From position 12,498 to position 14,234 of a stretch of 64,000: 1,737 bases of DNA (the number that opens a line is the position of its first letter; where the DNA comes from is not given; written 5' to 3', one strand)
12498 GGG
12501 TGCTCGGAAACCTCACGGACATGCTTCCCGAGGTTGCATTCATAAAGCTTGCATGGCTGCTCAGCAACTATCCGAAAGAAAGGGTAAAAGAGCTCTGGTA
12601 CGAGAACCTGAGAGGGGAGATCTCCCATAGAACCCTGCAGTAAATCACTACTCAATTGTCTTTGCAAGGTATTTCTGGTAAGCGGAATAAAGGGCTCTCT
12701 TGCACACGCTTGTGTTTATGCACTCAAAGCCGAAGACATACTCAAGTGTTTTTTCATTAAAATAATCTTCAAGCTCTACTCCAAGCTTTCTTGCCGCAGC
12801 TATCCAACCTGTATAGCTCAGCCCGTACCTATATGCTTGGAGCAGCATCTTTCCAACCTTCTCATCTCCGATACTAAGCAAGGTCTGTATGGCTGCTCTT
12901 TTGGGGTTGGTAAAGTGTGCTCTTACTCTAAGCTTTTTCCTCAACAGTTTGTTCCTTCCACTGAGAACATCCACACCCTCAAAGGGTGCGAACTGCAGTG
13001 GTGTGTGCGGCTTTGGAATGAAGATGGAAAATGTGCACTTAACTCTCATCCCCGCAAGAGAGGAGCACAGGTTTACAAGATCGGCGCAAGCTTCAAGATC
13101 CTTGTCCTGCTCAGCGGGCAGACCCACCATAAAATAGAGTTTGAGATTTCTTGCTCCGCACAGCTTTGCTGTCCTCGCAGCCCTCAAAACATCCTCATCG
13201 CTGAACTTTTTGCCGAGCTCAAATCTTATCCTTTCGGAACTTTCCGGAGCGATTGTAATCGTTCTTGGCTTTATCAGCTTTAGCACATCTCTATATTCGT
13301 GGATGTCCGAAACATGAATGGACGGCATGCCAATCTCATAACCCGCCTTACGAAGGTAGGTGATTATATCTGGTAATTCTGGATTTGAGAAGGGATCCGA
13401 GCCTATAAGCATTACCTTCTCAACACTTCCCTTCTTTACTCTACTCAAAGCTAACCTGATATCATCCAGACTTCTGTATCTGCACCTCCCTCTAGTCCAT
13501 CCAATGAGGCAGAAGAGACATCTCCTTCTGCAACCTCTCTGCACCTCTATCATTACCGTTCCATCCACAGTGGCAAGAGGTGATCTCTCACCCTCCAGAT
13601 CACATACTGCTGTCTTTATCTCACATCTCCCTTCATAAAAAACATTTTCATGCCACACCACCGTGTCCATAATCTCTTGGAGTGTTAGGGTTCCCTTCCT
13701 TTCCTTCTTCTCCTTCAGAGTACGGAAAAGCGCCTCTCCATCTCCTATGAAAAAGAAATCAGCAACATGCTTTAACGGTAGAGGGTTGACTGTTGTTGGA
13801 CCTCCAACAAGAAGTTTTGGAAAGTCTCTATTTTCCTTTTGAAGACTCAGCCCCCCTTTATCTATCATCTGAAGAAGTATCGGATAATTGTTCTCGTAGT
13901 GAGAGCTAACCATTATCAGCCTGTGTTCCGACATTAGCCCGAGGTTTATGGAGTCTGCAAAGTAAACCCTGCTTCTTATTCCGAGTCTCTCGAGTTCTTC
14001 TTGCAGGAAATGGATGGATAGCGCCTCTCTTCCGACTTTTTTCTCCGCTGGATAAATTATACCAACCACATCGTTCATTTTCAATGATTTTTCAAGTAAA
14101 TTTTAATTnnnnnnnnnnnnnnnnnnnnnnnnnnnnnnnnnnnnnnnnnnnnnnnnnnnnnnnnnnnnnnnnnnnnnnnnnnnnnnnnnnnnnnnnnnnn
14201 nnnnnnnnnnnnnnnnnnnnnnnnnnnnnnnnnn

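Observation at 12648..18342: Operon of five consecutive type IV pilin-like (class III signal peptide) genes with no assembly ATPase or platform in the window, followed by a B12-radical SAM gene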

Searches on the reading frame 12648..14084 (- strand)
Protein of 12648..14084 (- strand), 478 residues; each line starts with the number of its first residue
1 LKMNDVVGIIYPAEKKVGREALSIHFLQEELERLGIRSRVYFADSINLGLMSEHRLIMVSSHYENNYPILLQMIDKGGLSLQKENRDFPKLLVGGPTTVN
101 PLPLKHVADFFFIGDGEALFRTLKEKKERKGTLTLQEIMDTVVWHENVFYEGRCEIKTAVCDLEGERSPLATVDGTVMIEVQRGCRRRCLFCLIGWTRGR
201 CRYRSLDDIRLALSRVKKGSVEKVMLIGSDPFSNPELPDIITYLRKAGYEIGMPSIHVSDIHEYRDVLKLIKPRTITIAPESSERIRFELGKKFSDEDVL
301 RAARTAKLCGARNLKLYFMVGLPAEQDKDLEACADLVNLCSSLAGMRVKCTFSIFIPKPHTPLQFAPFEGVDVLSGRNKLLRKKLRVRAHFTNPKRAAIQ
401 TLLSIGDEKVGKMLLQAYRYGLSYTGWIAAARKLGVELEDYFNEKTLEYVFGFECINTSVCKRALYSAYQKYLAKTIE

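Call 3: search_protein_families(library=pfam, proteins=[window:12648-14084:-], max_evalue=1)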
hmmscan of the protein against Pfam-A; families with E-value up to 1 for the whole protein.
window:12648-14084:- (478 aa): 4 families
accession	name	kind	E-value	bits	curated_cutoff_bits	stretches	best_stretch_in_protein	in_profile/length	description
PF04055.27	Radical_SAM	-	3.9e-19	69.9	29.5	1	179-336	1-165/166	Radical SAM superfamily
PF19864.5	Radical_SAM_N2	-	4e-14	52.8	29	1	52-127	48-125/151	Radical SAM proteins, N-terminal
PF02310.24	B12-binding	-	0.0011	19.2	32.1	1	55-123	53-120/121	B12 binding domain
PF08659.16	KR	-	0.12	12.7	22.6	1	218-318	23-123/180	KR domain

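Call 4: search_protein_families(library=ncbifam, proteins=[window:12648-14084:-], max_evalue=1)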
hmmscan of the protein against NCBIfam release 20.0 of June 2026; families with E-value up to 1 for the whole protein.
window:12648-14084:- (478 aa): 32 families (the best 25 are shown)
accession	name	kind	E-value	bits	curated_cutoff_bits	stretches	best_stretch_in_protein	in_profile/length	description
TIGR03960.1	rSAM_fuse_unch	hypoth_equivalog_domain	3.2e-46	158.1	462.3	2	172-471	249-578/605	TIGR03960 family B12-binding radical SAM protein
TIGR04013.1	B12_SAM_MJ_1487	hypoth_equivalog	1.3e-15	57.1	251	2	57-232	46-208/382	TIGR04013 family B12-binding domain/radical SAM domain-containing protein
TIGR00089.1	TIGR00089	subfamily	4.7e-09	35.5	251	1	176-230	140-194/429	MiaB/RimO family radical SAM methylthiotransferase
TIGR04014.1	B12_SAM_MJ_0865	equivalog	6.5e-09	35.1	360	1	175-338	159-334/434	methyl-coenzyme M reductase glutamine C-methyltransferase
TIGR04190.1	B12_SAM_Ta0216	equivalog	2.7e-08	32.8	500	1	275-356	328-409/554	TIGR04190 family B12-binding domain/radical SAM domain protein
TIGR01125.1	TIGR01125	equivalog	1.5e-07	30.9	356.95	1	124-230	88-191/432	30S ribosomal protein S12 methylthiotransferase RimO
TIGR01579.1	MiaB-like-C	equivalog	6.8e-07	28.9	357.05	1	177-338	141-316/416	tRNA (N(6)-L-threonylcarbamoyladenosine(37)-C(2))-methylthiotransferase MtaB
TIGR01574.1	miaB-methiolase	equivalog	4.2e-06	26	355.3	1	176-229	145-198/437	tRNA (N6-isopentenyl adenosine(37)-C2)-methylthiotransferase MiaB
NF010916.0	PRK14336.1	equivalog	6.9e-05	21.8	606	1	176-229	125-178/418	tRNA (N6-isopentenyl adenosine(37)-C2)-methylthiotransferase MiaB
TIGR04349.1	rSAM_QueE_gams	hypoth_equivalog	0.00017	21.4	300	1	163-263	10-104/210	7-carboxy-7-deazaguanine synthase QueE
TIGR02668.1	moaA_archaeal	equivalog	0.00022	20.3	325.25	1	178-342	13-175/303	GTP 3',8-cyclase MoaA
NF045646.2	rSAM_Se_TrsS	equivalog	0.00079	18.1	490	1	176-250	87-162/441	radical SAM (seleno)protein TrsS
TIGR04072.2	rSAM_ladder_B12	equivalog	0.00091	18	360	1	91-331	101-340/443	lipid biosynthesis B12-binding/radical SAM protein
TIGR02495.1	NrdG2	equivalog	0.0011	18.3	131.15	1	182-254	23-96/193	anaerobic ribonucleoside-triphosphate reductase activating protein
TIGR04479.1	bcpD_PhpK_rSAM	subfamily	0.0011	17.4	600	1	171-338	236-407/504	PhpK family radical SAM P-methyltransferase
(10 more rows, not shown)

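Call 69: search_solved_structures(query=window:12648-14084:-, max_evalue=0.01)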
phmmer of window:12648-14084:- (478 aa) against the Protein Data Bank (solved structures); distinct sequences matched with E-value up to 0.01: 13.
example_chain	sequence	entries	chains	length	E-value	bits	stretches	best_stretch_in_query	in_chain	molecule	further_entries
9ccb_A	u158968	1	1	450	9.8e-08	34.4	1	92-337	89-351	Radical SAM core domain-containing protein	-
2qgq_A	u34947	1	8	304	1.2e-05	27.5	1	179-336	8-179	Protein TM_1862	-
4jc0_A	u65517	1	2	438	2.6e-05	26.4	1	179-336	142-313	Ribosomal protein S12 methylthiotransferase RimO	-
7mjz_A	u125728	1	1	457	0.00054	22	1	178-231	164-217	tRNA-2-methylthio-N(6)-dimethylallyladenosine synthase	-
7mjv_A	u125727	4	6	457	0.00054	22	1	178-231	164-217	tRNA-2-methylthio-N(6)-dimethylallyladenosine synthase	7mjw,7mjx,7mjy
3ciw_A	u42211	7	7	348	0.0014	20.7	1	177-363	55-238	FeFe-Hydrogenase maturase | [FeFe] hydrogenase maturase subunit HydE | Biotin synthetase, putative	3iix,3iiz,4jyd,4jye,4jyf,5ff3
5fep_A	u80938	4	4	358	0.0015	20.6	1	177-363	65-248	[FeFe] hydrogenase maturase subunit HydE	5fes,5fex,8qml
7o1p_A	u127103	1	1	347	0.0023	19.9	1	177-363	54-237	[FeFe] hydrogenase maturase subunit HydE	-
3cix_A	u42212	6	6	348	0.0024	19.9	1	177-363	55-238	FeFe-Hydrogenase maturase | [FeFe] hydrogenase maturase subunit HydE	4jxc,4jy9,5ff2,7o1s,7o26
7o1o_A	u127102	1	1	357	0.0024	19.9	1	177-363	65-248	[FeFe] hydrogenase maturase subunit HydE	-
8qmk_A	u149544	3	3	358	0.0024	19.9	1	177-363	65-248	[FeFe] hydrogenase maturase subunit HydE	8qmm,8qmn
5few_A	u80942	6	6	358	0.0024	19.9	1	177-363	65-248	[FeFe] hydrogenase maturase subunit HydE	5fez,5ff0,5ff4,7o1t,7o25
4jy8_A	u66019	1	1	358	0.0025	19.9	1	177-363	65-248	FEFE-HYDROGENASE MATURASE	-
